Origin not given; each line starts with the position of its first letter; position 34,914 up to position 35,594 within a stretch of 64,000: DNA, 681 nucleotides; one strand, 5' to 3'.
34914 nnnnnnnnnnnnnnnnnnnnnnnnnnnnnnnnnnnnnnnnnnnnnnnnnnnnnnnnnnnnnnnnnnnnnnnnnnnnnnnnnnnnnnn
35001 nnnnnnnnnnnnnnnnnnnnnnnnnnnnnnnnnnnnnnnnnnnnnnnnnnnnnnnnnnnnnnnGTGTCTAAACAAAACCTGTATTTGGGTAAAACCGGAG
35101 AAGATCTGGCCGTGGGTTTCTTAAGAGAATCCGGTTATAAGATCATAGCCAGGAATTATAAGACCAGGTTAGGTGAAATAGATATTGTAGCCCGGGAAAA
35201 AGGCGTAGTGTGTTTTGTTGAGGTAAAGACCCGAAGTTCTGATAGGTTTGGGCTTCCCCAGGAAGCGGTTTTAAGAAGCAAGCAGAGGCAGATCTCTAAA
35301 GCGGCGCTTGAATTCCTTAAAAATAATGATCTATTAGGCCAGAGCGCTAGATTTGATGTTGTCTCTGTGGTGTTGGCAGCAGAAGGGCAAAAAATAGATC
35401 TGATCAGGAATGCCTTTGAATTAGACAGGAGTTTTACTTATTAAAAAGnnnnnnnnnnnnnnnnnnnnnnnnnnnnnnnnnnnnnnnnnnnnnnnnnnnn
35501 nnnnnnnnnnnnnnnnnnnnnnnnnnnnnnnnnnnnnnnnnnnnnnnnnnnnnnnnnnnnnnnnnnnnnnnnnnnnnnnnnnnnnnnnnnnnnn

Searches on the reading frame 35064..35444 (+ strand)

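Call 6: search_protein_families(library=pfam, proteins=[window:35064-35444:+], max_evalue=0.001)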
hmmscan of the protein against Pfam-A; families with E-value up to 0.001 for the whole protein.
window:35064-35444:+ (126 aa): 3 families
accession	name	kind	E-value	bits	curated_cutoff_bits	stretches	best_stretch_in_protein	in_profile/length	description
PF02021.23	UPF0102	-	7.2e-30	103.6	23.6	1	12-102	1-80/80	Uncharacterised protein family UPF0102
PF08378.17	NERD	-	5.3e-06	27.4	22.1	1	9-73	2-72/111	Nuclease-related domain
PF01939.22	NucS_C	-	2.4e-05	24.7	24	1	20-60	15-56/124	Endonuclease NucS C-terminal domain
